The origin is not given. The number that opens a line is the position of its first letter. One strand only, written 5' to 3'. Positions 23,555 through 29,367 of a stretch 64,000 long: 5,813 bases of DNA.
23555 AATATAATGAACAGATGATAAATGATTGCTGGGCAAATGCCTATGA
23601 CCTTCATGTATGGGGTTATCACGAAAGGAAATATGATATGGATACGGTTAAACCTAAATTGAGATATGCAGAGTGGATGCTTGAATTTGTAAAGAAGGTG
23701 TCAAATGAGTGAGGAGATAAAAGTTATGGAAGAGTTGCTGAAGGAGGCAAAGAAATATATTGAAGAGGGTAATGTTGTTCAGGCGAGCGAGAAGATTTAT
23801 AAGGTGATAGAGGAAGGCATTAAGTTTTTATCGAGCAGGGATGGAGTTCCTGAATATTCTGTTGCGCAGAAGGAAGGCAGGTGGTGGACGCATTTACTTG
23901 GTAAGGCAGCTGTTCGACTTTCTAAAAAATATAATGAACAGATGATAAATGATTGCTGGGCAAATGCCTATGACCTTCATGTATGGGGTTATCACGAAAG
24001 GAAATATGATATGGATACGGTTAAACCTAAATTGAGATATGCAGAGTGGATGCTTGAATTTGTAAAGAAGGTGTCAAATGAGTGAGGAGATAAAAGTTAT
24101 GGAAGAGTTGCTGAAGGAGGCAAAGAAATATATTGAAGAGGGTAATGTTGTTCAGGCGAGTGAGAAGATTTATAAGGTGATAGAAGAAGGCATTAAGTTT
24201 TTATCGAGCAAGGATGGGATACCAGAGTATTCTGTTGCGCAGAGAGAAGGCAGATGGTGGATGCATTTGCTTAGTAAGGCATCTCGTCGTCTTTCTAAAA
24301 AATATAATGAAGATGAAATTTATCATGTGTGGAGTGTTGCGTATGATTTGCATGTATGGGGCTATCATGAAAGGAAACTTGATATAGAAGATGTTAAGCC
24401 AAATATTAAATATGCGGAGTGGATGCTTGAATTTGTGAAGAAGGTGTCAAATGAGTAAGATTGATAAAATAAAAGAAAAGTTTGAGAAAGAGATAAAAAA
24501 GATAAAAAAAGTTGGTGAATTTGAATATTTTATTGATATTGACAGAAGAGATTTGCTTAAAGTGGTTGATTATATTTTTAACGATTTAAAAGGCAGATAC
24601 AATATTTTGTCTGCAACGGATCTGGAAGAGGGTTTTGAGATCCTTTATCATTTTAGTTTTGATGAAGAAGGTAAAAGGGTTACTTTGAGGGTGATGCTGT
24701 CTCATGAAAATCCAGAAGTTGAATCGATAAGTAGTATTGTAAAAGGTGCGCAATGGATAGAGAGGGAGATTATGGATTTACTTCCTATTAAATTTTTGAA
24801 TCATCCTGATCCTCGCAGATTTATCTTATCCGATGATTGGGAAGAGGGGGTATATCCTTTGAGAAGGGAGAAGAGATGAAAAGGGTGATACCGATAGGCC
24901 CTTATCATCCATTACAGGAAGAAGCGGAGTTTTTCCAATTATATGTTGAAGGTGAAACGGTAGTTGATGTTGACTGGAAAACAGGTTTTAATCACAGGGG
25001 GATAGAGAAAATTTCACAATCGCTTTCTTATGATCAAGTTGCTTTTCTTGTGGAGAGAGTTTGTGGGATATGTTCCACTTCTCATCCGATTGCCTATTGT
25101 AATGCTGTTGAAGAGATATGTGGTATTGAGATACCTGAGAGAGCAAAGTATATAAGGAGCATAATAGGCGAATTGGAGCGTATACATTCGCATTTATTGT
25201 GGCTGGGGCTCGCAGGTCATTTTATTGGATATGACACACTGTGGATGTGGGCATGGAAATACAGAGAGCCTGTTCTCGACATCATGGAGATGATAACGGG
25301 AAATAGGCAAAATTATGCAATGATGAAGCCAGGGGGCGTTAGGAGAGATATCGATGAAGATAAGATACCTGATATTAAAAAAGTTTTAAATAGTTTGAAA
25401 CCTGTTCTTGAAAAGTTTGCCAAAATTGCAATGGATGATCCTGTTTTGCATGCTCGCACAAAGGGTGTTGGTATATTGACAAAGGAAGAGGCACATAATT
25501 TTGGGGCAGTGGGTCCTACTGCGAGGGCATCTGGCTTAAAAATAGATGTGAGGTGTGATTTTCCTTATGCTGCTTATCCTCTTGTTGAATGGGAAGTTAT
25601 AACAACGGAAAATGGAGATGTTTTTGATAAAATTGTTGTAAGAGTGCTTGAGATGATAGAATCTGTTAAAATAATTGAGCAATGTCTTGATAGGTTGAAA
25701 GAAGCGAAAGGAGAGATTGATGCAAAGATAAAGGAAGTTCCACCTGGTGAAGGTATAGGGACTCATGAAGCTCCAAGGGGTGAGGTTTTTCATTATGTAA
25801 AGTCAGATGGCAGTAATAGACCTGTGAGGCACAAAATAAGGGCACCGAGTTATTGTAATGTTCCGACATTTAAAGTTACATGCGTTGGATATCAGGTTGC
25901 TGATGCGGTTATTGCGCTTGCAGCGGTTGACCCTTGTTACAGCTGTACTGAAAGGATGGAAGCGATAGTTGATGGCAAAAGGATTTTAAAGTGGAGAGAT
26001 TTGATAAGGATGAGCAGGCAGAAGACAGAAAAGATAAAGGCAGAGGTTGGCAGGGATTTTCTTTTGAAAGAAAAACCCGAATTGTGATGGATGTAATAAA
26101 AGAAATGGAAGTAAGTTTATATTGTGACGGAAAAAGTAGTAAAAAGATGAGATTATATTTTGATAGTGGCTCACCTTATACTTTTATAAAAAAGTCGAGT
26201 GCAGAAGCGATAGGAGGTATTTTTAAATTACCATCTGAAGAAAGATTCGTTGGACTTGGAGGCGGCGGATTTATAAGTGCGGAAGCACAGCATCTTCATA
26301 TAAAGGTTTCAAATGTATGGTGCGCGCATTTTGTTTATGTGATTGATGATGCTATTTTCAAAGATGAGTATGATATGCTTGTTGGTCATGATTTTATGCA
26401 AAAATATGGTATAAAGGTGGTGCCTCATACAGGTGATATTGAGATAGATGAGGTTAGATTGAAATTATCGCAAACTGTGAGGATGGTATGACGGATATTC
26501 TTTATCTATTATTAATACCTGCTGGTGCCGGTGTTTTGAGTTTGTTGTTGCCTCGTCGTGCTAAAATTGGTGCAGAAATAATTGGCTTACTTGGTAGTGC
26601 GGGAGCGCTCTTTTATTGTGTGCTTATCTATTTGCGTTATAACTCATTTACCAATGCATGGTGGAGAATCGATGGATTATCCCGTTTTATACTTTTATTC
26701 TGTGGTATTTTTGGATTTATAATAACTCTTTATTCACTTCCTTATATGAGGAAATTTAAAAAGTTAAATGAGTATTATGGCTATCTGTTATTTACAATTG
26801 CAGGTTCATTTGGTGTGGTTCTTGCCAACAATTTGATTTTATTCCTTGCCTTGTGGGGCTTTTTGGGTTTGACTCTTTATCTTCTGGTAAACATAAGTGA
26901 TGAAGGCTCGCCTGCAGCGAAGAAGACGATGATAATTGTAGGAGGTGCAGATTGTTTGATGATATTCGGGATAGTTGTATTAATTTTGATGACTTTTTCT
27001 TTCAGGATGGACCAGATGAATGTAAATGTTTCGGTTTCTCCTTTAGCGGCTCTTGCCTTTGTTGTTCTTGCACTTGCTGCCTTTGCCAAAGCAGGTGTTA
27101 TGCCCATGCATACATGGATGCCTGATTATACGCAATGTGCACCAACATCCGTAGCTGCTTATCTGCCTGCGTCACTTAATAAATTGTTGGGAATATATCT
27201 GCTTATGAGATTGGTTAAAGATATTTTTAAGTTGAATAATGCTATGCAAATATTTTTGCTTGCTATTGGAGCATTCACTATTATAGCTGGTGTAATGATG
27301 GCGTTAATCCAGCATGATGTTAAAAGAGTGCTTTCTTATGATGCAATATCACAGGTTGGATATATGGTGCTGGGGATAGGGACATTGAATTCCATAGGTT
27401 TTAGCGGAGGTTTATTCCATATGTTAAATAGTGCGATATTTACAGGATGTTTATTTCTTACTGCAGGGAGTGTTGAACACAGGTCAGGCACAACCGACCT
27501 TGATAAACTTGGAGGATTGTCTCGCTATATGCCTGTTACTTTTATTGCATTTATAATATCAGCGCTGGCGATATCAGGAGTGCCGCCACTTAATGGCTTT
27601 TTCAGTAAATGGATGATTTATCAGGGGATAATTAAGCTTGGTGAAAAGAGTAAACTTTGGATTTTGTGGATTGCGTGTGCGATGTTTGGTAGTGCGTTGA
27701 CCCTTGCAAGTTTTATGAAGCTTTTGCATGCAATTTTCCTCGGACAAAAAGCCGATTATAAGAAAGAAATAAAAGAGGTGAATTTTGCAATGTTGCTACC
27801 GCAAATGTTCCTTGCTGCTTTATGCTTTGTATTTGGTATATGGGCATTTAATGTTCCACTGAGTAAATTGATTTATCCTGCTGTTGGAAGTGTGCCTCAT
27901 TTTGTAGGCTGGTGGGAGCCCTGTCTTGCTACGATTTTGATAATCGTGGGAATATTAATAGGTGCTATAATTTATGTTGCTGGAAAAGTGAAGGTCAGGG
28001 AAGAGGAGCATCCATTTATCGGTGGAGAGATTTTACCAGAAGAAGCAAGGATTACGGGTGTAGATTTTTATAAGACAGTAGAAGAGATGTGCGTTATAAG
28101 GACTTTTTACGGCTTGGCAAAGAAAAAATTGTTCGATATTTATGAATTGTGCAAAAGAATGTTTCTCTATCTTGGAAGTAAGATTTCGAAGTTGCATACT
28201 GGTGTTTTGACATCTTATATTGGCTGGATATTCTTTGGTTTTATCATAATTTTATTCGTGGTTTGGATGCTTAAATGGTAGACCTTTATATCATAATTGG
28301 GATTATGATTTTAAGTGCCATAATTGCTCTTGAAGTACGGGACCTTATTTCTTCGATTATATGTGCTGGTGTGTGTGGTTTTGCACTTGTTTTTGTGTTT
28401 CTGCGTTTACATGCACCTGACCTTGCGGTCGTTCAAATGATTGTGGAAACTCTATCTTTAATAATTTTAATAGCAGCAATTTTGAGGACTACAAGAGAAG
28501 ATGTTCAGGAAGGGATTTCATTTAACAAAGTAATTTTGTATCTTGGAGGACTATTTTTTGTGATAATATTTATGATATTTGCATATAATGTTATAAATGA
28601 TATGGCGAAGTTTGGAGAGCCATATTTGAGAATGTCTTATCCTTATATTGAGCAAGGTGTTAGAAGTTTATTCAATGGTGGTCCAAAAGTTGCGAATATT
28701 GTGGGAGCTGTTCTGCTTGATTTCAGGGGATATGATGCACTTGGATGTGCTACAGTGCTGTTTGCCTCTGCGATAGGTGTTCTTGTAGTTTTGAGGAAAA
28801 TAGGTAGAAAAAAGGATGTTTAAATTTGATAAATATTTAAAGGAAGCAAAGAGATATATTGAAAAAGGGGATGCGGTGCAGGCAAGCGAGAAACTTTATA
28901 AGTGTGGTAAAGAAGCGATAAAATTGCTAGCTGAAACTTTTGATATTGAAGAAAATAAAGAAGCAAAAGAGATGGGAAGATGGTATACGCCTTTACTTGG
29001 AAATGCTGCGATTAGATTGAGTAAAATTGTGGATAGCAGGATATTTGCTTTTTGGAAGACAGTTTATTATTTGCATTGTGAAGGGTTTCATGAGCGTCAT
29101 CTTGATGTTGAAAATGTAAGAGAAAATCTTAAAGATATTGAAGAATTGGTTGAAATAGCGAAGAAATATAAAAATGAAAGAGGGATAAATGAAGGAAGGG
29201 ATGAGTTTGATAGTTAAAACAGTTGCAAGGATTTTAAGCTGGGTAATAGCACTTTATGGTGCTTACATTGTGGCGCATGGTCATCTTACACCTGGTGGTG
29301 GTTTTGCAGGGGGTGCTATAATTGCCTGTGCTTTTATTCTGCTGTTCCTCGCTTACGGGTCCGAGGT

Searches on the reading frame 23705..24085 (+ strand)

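Call 66: search_protein_families(library=pfam, proteins=[window:23705-24085:+], max_evalue=0.001)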
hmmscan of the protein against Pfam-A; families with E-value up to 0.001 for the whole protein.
window:23705-24085:+ (126 aa): 1 family
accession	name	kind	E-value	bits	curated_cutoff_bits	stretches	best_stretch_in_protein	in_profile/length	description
PF05942.16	PaREP1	-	3.2e-29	101.6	24.4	1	5-117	3-115/115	Archaeal PaREP1/PaREP8 family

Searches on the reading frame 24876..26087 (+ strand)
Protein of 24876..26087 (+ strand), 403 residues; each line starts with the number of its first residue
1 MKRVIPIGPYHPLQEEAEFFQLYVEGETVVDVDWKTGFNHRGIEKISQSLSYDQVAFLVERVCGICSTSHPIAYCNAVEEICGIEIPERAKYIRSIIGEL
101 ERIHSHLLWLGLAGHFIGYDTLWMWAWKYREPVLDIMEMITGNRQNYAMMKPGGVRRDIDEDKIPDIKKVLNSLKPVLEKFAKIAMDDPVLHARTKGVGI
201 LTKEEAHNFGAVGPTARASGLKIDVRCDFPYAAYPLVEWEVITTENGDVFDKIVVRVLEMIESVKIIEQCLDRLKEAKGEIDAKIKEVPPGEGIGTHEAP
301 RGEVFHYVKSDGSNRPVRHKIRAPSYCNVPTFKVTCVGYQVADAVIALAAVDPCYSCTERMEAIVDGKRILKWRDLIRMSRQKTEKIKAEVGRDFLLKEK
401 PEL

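Call 58: find_homologous_proteins(query=window:24876-26087:+, max_evalue=1e-60)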
Query window:24876-26087:+ (403 aa): 7993 proteins with E <= 1e-60 among 8000 candidates; the best 120 are listed.
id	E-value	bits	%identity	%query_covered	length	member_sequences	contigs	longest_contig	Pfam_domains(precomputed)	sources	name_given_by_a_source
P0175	1.4e-270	915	98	100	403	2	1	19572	PF00374.25,PF00346.25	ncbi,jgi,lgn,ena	-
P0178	1.4e-222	757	79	97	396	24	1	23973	PF00374.25,PF00346.25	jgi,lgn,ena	-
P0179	3.1e-217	739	77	98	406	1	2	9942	PF00374.25,PF00346.25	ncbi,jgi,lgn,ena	-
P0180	1.6e-206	704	75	97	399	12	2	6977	PF00374.25,PF00346.25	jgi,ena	-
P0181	2.4e-205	700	75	96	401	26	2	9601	PF00374.25,PF00346.25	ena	-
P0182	6.4e-204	695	75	96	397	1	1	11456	PF00374.25,PF00346.25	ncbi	-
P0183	1.3e-201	688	74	96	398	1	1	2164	PF00374.25,PF00346.25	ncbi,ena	-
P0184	1.3e-200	684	73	96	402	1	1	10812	PF00374.25,PF00346.25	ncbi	-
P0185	1.8e-200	684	73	96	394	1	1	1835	PF00374.25,PF00346.25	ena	-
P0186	2.0e-200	684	72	96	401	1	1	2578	PF00374.25,PF00346.25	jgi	jgi:NADH-quinone oxidoreductase subunit D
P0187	2.0e-200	684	72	97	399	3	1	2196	PF00374.25,PF00346.25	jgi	jgi:NADH-quinone oxidoreductase subunit D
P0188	2.5e-200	684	73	96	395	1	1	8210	PF00374.25,PF00346.25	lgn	-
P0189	2.6e-200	684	72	96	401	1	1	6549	PF00374.25,PF00346.25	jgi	jgi:NADH-quinone oxidoreductase subunit D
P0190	4.0e-200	683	72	97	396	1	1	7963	PF00374.25,PF00346.25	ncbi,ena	-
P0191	1.1e-199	681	72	96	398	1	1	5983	PF00374.25,PF00346.25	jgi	jgi:membrane-bound hydrogenase subunit alpha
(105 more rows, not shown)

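Call 59: find_encoding_contigs(protein=P0178, flank=10000, max_places=2)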
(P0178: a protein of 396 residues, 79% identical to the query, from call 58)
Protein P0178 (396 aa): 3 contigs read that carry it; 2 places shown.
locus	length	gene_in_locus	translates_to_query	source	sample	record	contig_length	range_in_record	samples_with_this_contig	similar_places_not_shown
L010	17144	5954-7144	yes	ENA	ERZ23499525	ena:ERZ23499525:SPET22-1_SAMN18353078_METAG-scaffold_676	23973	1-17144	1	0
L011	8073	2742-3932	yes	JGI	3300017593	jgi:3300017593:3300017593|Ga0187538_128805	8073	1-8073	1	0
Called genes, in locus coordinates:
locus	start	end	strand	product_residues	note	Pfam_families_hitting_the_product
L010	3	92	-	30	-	?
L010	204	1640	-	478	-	PF01565:FAD_binding_4, PF02913:FAD-oxidase_C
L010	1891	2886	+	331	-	PF12838:Fer4_7 (faint), PF13187:Fer4_9 (faint), PF12797:Fer4_2 (faint), PF17179:Fer4_22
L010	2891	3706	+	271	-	PF00970:FAD_binding_6 (weak), PF00175:NAD_binding_1, PF10418:DHODB_Fe-S_bind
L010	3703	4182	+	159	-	PF12797:Fer4_2 (faint), PF12837:Fer4_6 (faint), PF13237:Fer4_10 (faint), PF25160:LdpA_Fe-S-bd (faint), PF13247:Fer4_11, PF12838:Fer4_7 (weak), PF13187:Fer4_9 (weak), PF00037:Fer4 (weak), +1 more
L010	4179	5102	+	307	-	PF00146:NADHdh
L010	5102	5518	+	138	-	PF01058:Oxidored_q6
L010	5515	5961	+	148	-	PF00329:Complex1_30kDa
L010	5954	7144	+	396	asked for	PF00374:NiFeSe_Hases, PF00346:Complex1_49kDa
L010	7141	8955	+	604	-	PF00361:Proton_antipo_M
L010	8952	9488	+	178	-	PF13244:MbhD, PF20501:MbhE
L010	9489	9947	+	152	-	PF04039:MnhB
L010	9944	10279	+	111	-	PF00420:Oxidored_q2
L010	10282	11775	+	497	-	PF00662:Proton_antipo_N, PF10125:NADHdeh_related (weak), PF00361:Proton_antipo_M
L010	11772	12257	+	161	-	PF01899:MNHE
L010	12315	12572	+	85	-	PF04066:MrpF_PhaF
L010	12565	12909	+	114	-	PF03334:PhaG_MnhG_YufB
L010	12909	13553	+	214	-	PF00037:Fer4 (weak), PF12838:Fer4_7, PF13187:Fer4_9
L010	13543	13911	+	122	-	PF13183:Fer4_8, PF13237:Fer4_10 (faint), PF13187:Fer4_9 (weak), PF13534:Fer4_17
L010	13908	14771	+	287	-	PF02754:CCG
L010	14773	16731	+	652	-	PF07992:Pyr_redox_2 (weak), PF00890:FAD_binding_2 (weak), PF01266:DAO (weak), PF12831:FAD_oxidored, PF00037:Fer4, PF12838:Fer4_7, PF13237:Fer4_10, PF14697:Fer4_21, +10 more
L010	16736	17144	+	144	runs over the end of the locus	PF02662:FlpD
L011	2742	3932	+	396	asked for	PF00374:NiFeSe_Hases, PF00346:Complex1_49kDa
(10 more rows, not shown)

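Call 60: find_encoding_contigs(protein=P0182, flank=10000, max_places=2)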
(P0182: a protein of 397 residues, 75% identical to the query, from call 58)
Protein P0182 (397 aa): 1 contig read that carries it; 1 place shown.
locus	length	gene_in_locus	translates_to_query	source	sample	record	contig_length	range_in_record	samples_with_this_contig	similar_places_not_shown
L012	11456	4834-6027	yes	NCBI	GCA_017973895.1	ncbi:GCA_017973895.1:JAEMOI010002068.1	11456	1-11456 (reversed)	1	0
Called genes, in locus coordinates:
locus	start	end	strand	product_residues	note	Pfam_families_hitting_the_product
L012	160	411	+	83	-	-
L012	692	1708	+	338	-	PF13187:Fer4_9 (faint), PF13237:Fer4_10 (faint), PF17179:Fer4_22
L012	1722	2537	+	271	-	PF00970:FAD_binding_6, PF00175:NAD_binding_1, PF10418:DHODB_Fe-S_bind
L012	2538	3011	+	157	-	PF12837:Fer4_6 (faint), PF13237:Fer4_10 (faint), PF12800:Fer4_4 (faint), PF13484:Fer4_16 (faint), PF13247:Fer4_11, PF12838:Fer4_7 (weak), PF13187:Fer4_9 (weak), PF00037:Fer4 (weak)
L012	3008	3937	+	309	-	PF00146:NADHdh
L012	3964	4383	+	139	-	PF01058:Oxidored_q6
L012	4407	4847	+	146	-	PF00329:Complex1_30kDa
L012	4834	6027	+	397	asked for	PF00374:NiFeSe_Hases, PF00346:Complex1_49kDa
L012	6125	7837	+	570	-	PF00361:Proton_antipo_M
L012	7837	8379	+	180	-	PF13244:MbhD, PF20501:MbhE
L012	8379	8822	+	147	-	PF04039:MnhB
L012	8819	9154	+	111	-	PF00420:Oxidored_q2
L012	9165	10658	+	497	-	PF00662:Proton_antipo_N, PF10125:NADHdeh_related (weak), PF00361:Proton_antipo_M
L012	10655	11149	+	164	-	PF01899:MNHE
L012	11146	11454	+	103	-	?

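Call 67: search_solved_structures(query=window:24876-26087:+, max_evalue=1e-20)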
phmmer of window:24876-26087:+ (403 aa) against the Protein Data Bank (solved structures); distinct sequences matched with E-value up to 1e-20: 54.
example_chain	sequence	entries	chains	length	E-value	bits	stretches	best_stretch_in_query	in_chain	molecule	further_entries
6cfw_L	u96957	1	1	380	3.5e-95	322.4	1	5-360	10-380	Membrane-bound hydrogenase subunit alpha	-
7z0s_E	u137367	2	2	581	4.6e-83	282.5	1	3-380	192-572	Formate hydrogenlyase subunit 5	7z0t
7q5y_B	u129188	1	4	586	4e-69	236.6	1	4-289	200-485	NADH-quinone oxidoreductase subunit C/D 2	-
2fug_4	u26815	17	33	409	1.4e-67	231.5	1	5-278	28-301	NADH-quinone oxidoreductase chain 4 | NADH-QUINONE OXIDOREDUCTASE SUBUNIT 4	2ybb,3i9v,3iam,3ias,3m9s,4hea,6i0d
8e9g_D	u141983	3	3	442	2.2e-61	211.1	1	4-281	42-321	NADH-quinone oxidoreductase subunit D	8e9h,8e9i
6h8k_C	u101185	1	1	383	2.7e-56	194.3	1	5-287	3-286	NUCM protein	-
8ba0_D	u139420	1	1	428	3.8e-56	193.8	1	5-291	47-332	Complex I-49kD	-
6gcs_C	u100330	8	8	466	3.8e-56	193.8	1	5-286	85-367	49-KDA PROTEIN (NUCM) | Subunit NUCM of NADH:Ubiquinone Oxidoreductase (Complex I) | NUCM protein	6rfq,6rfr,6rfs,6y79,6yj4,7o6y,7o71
8b9z_D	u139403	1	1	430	3.8e-56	193.8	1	5-291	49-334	Complex I-49kD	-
8esw_S2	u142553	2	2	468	5.5e-56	193.3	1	5-291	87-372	Complex I-49kD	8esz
9iho_D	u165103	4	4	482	1.7e-55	191.7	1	6-292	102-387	NUCM (49 kDa) subunit of mitochondrial NADH:ubiquinone oxidoreductase (Complex I)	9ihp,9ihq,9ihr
7b0n_D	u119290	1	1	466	2.6e-55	191.1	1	5-286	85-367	NUCM protein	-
6u8y_L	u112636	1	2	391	6e-55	189.9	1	7-355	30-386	NADH dehydrogenase subunit D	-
4wz7_C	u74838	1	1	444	1.8e-54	188.3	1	5-286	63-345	NUCM protein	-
7zm7_C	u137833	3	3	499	2.9e-54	187.6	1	5-279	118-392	NADH-ubiquinone oxidoreductase 49 kDa subunit-like protein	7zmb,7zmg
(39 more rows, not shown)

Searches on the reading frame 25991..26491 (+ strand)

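Call 66: search_protein_families(library=pfam, proteins=[window:25991-26491:+], max_evalue=0.001)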
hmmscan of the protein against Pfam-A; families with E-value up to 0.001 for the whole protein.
window:25991-26491:+ (166 aa): 1 family
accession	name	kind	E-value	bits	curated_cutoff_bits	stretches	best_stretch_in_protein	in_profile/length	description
PF12384.13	Peptidase_A2B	-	4.9e-05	23.4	21.2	1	50-140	43-130/177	Ty3 transposon peptidase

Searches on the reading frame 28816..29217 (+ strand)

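Call 66: search_protein_families(library=pfam, proteins=[window:28816-29217:+], max_evalue=0.001)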
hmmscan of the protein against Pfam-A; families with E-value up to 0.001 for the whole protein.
window:28816-29217:+ (133 aa): 1 family
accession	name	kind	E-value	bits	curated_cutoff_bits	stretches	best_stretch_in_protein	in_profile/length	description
PF05942.16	PaREP1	-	2.8e-28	98.5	24.4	1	5-112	7-115/115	Archaeal PaREP1/PaREP8 family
